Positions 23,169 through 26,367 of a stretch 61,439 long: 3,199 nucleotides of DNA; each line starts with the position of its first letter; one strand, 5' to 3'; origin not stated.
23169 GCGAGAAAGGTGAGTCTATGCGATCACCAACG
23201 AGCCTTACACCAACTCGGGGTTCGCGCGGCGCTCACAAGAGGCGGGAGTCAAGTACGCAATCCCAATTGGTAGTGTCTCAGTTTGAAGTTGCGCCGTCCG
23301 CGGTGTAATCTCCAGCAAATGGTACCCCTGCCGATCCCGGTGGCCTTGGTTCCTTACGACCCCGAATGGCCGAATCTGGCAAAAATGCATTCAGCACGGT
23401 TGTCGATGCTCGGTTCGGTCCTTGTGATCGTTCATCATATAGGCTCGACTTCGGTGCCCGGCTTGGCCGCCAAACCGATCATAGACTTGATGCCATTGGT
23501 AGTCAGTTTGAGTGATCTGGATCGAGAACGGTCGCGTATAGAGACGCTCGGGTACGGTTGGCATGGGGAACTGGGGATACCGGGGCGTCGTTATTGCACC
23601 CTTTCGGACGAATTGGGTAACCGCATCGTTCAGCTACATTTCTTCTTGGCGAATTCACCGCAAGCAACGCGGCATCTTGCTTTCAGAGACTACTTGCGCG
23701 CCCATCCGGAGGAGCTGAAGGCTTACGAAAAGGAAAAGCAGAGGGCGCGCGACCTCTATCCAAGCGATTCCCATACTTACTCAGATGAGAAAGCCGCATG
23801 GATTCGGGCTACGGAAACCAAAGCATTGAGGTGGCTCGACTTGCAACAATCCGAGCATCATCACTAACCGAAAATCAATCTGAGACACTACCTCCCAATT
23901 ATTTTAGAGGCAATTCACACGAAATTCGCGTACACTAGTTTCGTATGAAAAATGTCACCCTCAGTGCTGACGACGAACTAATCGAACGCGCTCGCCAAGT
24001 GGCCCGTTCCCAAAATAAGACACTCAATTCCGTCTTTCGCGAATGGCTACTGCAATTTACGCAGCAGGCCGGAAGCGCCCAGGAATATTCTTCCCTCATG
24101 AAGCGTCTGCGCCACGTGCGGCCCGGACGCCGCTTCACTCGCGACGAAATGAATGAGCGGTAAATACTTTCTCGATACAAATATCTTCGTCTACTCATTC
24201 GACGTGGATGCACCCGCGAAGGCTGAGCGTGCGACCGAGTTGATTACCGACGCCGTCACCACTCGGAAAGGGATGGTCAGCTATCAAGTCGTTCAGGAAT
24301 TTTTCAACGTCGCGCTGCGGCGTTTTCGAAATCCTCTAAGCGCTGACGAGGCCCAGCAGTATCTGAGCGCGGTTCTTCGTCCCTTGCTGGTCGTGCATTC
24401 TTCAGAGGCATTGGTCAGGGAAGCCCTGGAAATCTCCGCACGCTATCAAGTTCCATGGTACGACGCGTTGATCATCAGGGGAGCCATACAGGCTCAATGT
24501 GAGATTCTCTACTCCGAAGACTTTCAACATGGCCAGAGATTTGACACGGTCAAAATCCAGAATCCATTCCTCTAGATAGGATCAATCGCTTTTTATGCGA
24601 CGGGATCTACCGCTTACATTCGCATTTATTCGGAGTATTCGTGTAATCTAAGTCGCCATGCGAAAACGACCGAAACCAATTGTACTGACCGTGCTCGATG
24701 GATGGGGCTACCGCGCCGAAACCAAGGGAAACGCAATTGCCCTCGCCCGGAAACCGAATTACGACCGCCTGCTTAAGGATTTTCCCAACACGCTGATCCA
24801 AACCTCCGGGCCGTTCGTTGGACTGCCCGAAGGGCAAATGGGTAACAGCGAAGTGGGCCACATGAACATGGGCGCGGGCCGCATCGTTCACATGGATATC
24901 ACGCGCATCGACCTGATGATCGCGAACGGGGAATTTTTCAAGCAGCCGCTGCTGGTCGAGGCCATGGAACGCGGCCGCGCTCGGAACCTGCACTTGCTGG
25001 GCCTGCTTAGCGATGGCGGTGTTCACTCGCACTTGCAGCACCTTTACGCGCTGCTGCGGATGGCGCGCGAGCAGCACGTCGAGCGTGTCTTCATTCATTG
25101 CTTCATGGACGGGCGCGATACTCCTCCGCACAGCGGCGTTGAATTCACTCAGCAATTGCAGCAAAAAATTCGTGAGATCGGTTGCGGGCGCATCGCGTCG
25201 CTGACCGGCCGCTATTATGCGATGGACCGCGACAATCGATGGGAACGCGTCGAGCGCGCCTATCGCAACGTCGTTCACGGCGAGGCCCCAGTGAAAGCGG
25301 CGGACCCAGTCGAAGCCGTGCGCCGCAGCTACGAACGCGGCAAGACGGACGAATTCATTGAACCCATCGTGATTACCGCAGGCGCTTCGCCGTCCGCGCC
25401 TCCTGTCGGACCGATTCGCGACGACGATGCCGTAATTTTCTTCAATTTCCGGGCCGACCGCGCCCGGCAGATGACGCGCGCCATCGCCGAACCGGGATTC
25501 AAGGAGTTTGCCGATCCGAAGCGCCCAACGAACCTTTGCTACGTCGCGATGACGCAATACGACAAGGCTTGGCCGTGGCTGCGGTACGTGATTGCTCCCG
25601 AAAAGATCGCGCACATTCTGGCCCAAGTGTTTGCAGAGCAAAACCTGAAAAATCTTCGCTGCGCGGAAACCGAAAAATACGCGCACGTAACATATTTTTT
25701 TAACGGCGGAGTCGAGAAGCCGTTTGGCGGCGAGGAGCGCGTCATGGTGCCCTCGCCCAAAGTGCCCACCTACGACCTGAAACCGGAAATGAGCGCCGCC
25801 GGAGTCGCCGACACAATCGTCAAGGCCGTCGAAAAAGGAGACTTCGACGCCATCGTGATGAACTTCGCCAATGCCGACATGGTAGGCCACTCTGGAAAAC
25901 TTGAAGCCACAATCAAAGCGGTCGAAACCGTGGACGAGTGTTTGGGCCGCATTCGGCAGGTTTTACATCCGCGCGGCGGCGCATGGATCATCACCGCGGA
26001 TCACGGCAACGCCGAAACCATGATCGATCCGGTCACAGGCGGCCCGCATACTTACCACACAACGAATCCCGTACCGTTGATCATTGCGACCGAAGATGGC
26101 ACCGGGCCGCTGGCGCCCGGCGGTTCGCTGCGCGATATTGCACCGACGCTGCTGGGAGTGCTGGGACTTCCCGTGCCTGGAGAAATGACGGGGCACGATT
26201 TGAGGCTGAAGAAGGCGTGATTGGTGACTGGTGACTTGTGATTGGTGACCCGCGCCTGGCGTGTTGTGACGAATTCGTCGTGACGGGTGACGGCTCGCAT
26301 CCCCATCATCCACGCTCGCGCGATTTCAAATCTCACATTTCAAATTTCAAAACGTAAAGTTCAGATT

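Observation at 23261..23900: GrpB gene inside a transposase-less cassette with perfect 13-bp TIRs and an abutting 8-bp target-site duplication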

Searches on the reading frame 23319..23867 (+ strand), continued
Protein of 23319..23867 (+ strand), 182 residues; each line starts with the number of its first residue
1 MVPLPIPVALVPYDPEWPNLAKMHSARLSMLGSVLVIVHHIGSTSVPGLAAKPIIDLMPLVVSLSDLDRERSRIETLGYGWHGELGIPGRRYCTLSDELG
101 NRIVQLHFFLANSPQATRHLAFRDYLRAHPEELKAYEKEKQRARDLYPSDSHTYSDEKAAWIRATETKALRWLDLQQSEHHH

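Call 59: find_encoding_contigs(protein=P0002, flank=3000, max_places=3)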
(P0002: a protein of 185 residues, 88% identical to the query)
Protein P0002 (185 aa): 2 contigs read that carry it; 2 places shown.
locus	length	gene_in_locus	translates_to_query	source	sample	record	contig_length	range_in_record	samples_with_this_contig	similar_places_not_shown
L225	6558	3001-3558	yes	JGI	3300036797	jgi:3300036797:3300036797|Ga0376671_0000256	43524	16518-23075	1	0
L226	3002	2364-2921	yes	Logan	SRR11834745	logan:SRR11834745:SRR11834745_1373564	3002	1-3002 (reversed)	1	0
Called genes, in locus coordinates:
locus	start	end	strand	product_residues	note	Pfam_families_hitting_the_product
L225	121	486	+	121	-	-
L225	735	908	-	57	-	-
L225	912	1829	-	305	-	PF01370:Epimerase, PF08338:DUF1731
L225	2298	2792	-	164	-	-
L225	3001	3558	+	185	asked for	PF04229:GrpB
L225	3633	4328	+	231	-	PF02597:ThiS, PF02391:MoaE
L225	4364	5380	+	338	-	PF00092:VWA, PF13519:VWA_2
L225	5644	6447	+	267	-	PF00459:Inositol_P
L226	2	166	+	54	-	?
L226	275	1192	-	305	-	PF01370:Epimerase, PF08338:DUF1731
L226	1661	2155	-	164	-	-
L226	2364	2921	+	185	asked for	PF04229:GrpB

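Call 60: find_encoding_contigs(protein=P0098, flank=3000, max_places=4)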
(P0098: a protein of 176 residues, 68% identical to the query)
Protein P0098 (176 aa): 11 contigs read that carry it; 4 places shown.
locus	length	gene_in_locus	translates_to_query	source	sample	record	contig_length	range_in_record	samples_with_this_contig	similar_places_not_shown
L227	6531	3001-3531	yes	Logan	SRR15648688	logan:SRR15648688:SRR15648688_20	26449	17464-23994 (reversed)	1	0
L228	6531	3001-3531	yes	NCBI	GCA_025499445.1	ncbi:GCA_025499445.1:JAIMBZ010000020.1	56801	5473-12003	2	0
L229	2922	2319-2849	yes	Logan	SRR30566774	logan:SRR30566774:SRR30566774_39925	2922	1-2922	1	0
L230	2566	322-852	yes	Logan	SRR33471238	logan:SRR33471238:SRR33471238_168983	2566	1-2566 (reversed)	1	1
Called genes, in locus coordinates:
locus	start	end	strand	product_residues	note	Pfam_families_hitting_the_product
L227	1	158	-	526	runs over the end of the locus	PF21760:SecD_1st, PF22599:SecDF_P1_head, PF02355:SecD_SecF_C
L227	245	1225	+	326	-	PF01408:GFO_IDH_MocA, PF03807:F420_oxidored (weak), PF22725:GFO_IDH_MocA_C3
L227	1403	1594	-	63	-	-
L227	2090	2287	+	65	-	-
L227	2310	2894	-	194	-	PF00239:Resolvase, PF02796:HTH_7 (weak)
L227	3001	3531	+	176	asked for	PF04229:GrpB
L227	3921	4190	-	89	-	PF00216:Bac_DNA_binding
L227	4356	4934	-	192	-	PF14235:DUF4337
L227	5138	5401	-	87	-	PF03776:MinE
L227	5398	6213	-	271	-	PF00142:Fer4_NifH (faint), PF01656:CbiA, PF02374:ArsA_ATPase, PF06564:CBP_BcsQ, PF09140:MipZ, PF10609:ParA, PF13614:AAA_31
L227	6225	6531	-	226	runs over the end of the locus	PF05209:MinC_N (weak), PF03775:MinC_C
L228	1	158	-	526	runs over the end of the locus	PF21760:SecD_1st, PF22599:SecDF_P1_head, PF02355:SecD_SecF_C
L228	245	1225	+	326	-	PF01408:GFO_IDH_MocA, PF03807:F420_oxidored (weak), PF22725:GFO_IDH_MocA_C3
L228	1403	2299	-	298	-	PF13365:Trypsin_2 (weak)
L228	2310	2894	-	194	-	PF00239:Resolvase, PF02796:HTH_7 (weak)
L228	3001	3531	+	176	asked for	PF04229:GrpB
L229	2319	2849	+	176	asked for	PF04229:GrpB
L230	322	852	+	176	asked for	PF04229:GrpB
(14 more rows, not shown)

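Call 70: predict_structure(alignment_id=A3)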
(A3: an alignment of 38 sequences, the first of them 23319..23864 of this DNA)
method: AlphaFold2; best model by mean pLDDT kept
length: 182 residues; sequences in the alignment: 38
mean_pLDDT: 88.5   pTM: 0.84
mean pLDDT of the five models: 88.5, 88.0, 87.3, 81.0, 75.5
residues with pLDDT >= 90: 121; 70-90: 41; 50-70: 19; < 50: 1
segments of 3 or more residues with pLDDT < 50: none
pLDDT, mean of each block of 10 residues (from residue 1): 63 96 97 97 94 95 97 96 89 93 95 93 94 89 76 60 87 87 60
secondary structure, 60 per line:
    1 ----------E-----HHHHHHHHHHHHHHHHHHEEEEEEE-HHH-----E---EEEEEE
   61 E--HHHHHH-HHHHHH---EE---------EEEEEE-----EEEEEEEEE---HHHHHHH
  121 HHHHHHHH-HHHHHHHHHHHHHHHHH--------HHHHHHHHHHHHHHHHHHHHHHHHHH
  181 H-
elements in order: H17-34 E35-41 E55-61 H64-69 H71-76 E91-96 E102-110 H114-128 H130-146 H155-181

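Call 72: fold_search(model_id=the predicted structure, library=pdb)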
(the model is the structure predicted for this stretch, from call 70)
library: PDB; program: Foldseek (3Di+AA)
matches with E <= 10: 1044; with E <= 0.001: 2
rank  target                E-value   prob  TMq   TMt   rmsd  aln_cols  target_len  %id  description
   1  2nrk                  1.6e-15  1.00  0.83  0.91   1.7       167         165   34  Crystal structure of conserved protein GrpB from Enterococcus faecalis (released 2006-12-05)
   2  6n39                  1.0e-10  1.00  0.84  0.39   3.1       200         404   28  Crystal structure of an dephospho-CoA kinase CoaE from Mycobacterium paratuberculosis (released 2018-11-21)
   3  4ep7_A                1.5e-03  1.00  0.40  0.25   4.4       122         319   13  Functional implications from the Cid1 poly(U) polymerase crystal structure (released 2012-06-06)
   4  4e7x_D                1.7e-03  1.00  0.42  0.26   5.1       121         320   12  Structural Basis for the Activity of a Cytoplasmic RNA Terminal U-transferase (released 2012-07-04)
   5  4nku_A                1.9e-03  1.00  0.46  0.28   4.3       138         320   12  Structure of Cid1 in complex with its short product ApU (released 2013-12-18)
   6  4ycx_A                2.2e-03  1.00  0.41  0.25   4.8       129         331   12  Binary complex of human DNA Polymerase Mu with 2-nt gapped DNA substrate (released 2015-08-05)
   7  4nkt_A                2.4e-03  0.99  0.37  0.23   6.7       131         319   11  Structure of Cid1 in complex with the UTP analog UMPNPP (released 2013-12-18)
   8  6l3f                  2.7e-03  1.00  0.41  0.25   3.9       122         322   11  The structure of UTP:RNA uridylyltransferase 1 (URT1) in in Arabidopsis (released 2020-01-29)
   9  4ud4_A                2.9e-03  0.99  0.43  0.27   4.7       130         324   22  Structural Plasticity of Cid1 Provides a Basis for its RNA Terminal Uridylyl Transferase Activity (released 2015-03-18)
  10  4fh3                  3.3e-03  1.00  0.44  0.27   5.0       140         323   14  Crystal structures of the Cid1 poly (U) polymerase reveal the mechanism for UTP selectivity (released 2012-08-29)
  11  6l8k                  3.3e-03  1.00  0.39  0.25   5.3       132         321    9  Structure of URT1 in complex with UTP (released 2020-01-29)
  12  4e80_A                3.3e-03  0.99  0.36  0.23   5.8       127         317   16  Structural Basis for the Activity of a Cytoplasmic RNA Terminal U-transferase (released 2012-07-04)
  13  8an5_A                3.3e-03  0.99  0.42  0.39  10.3       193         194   13  MenAT1 toxin-antitoxin complex (rv0078a-rv0078b) from Mycobacterium tuberculosis H37Rv (released 2023-08-02)
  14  5zlc                  4.5e-03  0.99  0.36  0.22   6.5       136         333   13  Binary complex of human DNA Polymerase Mu with MndGTP (released 2019-05-29)
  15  4fhy                  4.8e-03  0.99  0.42  0.27   5.3       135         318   14  Crystal structures of the Cid1 poly (U) polymerase reveal the mechanism for UTP selectivity - Mg 3'-dATP bound (released 2012-08-29)
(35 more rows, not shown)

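Call 80: search_protein_families(library=padloc, proteins=[window:23319-23864:+], max_evalue=0.01)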
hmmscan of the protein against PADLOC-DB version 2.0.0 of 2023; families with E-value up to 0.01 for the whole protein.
window:23319-23864:+ (182 aa): 0 families
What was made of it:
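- Closest known: GrpB / UPF0157 proteins: PDB 2NRK, and the C-terminal domain of mycobacterial CoaE. Different: It matches no model in PADLOC (call 80).
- Tried and rejected: PADLOC gives nothing (call 80).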

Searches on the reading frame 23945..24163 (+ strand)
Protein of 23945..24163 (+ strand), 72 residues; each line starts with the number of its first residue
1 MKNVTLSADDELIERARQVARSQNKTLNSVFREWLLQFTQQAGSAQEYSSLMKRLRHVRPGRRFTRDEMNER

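Call 8: search_protein_families(library=pfam, proteins=[window:23945-24160:+], max_evalue=0.01)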
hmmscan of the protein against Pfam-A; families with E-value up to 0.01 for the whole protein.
window:23945-24160:+ (72 aa): 1 family
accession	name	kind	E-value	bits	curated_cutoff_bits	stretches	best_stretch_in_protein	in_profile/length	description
PF19891.5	DUF6364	-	7.4e-06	26.8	27.3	1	4-61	5-55/70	Family of unknown function (DUF6364)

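Call 21: find_encoding_contigs(protein=window:23945-24163:+, flank=4000, max_places=10)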
Protein window:23945-24163:+ (72 aa): 22 contigs read that carry it; 10 places shown.
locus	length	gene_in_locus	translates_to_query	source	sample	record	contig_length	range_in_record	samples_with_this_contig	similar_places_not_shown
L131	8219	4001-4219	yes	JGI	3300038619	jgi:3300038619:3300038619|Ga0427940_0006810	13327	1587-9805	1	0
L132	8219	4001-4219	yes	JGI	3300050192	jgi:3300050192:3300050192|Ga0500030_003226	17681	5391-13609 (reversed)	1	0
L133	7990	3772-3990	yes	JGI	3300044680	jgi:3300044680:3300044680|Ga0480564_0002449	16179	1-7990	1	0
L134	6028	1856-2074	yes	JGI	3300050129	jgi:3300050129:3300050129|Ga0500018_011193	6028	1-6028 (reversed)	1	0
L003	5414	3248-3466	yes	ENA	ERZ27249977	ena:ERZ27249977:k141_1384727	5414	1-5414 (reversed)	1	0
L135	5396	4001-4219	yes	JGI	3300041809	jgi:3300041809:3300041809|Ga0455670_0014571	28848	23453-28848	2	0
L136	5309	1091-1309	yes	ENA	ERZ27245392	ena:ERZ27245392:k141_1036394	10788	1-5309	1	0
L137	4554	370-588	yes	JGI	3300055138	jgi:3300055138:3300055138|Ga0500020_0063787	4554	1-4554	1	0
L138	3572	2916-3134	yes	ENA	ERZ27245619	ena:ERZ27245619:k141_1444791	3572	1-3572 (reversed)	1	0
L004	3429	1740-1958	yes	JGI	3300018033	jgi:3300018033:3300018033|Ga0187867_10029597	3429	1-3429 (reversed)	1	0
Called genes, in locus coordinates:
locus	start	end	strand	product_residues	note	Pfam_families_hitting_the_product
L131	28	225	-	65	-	PF01165:Ribosomal_S21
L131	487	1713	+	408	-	PF00483:NTP_transferase, PF24894:Hexapep_GlmU, PF25084:LbH_EIF2B, PF25247:LbH_GLGC (faint), PF25087:GMPPB_C (weak)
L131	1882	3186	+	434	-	PF03952:Enolase_N, PF00113:Enolase_C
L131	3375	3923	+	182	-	PF04229:GrpB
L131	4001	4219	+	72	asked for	PF19891:DUF6364 (weak)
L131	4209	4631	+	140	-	PF01850:PIN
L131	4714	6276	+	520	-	PF01676:Metalloenzyme, PF06415:iPGM_N, PF01663:Phosphodiest (faint)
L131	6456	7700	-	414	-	PF00561:Abhydrolase_1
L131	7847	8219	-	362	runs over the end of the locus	PF00092:VWA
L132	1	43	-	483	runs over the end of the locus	PF22484:DUF6986, PF01274:MS_TIM-barrel (weak)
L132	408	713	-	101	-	PF13451:zf_Tbcl, PF23477:zf_Tbcl_2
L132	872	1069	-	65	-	PF01165:Ribosomal_S21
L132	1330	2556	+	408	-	PF00483:NTP_transferase, PF24894:Hexapep_GlmU, PF25084:LbH_EIF2B, PF25247:LbH_GLGC (faint), PF25087:GMPPB_C (weak)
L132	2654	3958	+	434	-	PF03952:Enolase_N, PF00113:Enolase_C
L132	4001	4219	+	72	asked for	PF19891:DUF6364 (weak)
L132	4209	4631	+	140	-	PF01850:PIN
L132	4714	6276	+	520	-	PF01676:Metalloenzyme, PF06415:iPGM_N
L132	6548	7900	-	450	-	PF00561:Abhydrolase_1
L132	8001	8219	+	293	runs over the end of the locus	-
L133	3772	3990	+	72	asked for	PF19891:DUF6364 (weak)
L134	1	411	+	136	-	?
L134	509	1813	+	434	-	PF03952:Enolase_N, PF00113:Enolase_C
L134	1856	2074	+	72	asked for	PF19891:DUF6364 (weak)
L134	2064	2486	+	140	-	PF01850:PIN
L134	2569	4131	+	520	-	PF01676:Metalloenzyme, PF06415:iPGM_N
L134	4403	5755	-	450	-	PF00561:Abhydrolase_1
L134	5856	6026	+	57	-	?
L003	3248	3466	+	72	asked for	PF19891:DUF6364 (weak)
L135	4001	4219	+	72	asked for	PF19891:DUF6364 (weak)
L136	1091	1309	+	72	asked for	PF19891:DUF6364 (weak)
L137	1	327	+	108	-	?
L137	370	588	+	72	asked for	PF19891:DUF6364 (weak)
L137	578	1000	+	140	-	PF01850:PIN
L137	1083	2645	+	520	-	PF01676:Metalloenzyme, PF06415:iPGM_N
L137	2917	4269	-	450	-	PF00561:Abhydrolase_1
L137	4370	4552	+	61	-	?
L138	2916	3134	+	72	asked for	PF19891:DUF6364 (weak)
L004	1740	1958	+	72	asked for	PF19891:DUF6364 (weak)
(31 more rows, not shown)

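Call 80: search_protein_families(library=padloc, proteins=[window:23945-24160:+], max_evalue=0.01)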
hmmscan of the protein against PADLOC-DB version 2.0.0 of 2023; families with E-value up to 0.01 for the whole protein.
window:23945-24160:+ (72 aa): 1 family
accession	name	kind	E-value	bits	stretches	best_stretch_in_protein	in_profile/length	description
PDLC03138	Specificity_I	-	0.0067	13.4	1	5-43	243-281/485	Type I specificity subunit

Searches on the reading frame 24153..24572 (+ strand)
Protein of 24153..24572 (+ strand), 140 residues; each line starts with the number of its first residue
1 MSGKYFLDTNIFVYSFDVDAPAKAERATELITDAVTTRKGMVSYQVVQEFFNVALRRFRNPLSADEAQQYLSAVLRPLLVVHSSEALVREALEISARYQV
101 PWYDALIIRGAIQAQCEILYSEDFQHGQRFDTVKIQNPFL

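Call 8: search_protein_families(library=pfam, proteins=[window:24153-24572:+], max_evalue=0.01)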
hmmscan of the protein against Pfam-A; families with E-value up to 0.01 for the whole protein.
window:24153-24572:+ (140 aa): 3 families
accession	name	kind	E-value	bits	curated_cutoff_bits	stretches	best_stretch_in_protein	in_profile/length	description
PF01850.27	PIN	-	1.5e-13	51.9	23.6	1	5-123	1-111/120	PIN domain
PF13470.12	PIN_3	-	0.0014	19.9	27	1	5-124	2-114/115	PIN domain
PF12625.12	Arabinose_bd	-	0.0087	16.6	27.6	1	21-110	4-94/185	Arabinose-binding domain of AraC transcription regulator, N-term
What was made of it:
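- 23945..24575 (+): Context: DUF6364-like antitoxin (23945-24163) and PIN-domain toxin (24153-24575) downstream. They are present whether or not the cassette is present. Call 8.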

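Call 80: search_protein_families(library=padloc, proteins=[window:24153-24572:+], max_evalue=0.01)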
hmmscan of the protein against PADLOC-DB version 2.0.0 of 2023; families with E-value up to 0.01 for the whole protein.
window:24153-24572:+ (140 aa): 0 families

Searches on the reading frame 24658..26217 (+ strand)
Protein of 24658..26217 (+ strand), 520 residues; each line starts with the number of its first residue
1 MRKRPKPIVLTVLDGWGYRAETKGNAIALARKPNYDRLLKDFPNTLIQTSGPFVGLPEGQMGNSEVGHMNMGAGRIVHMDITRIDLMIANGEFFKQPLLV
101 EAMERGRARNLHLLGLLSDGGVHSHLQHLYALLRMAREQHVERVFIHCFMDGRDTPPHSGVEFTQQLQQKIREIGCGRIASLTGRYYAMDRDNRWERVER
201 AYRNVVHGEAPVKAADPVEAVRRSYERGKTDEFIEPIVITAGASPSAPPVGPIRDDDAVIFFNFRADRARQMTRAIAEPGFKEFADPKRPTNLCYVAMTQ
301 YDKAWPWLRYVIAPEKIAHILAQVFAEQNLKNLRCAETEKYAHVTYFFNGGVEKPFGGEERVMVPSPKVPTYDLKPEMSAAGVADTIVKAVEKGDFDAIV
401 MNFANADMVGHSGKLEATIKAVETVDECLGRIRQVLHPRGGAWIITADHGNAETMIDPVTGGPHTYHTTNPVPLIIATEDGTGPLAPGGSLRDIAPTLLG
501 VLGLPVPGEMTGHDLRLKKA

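Call 8: search_protein_families(library=pfam, proteins=[window:24658-26217:+], max_evalue=0.01)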
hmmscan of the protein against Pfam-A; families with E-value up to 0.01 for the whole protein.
window:24658-26217:+ (520 aa): 3 families
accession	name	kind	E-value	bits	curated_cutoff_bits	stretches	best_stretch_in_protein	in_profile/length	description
PF06415.18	iPGM_N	-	5.5e-84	281.4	27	1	84-303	1-217/217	BPG-independent PGAM N-terminus (iPGM_N)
PF01676.23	Metalloenzyme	-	1.7e-80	270.6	24.3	1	6-504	1-250/252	Metalloenzyme superfamily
PF01663.27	Phosphodiest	-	2.3e-05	24.6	23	1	388-454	149-224/342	Type I phosphodiesterase / nucleotide pyrophosphatase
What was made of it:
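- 24658..26220 (+): Context: gpmI, 2,3-bisphosphoglycerate-independent phosphoglycerate mutase. Pfam iPGM_N and Metalloenzyme (call 8).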
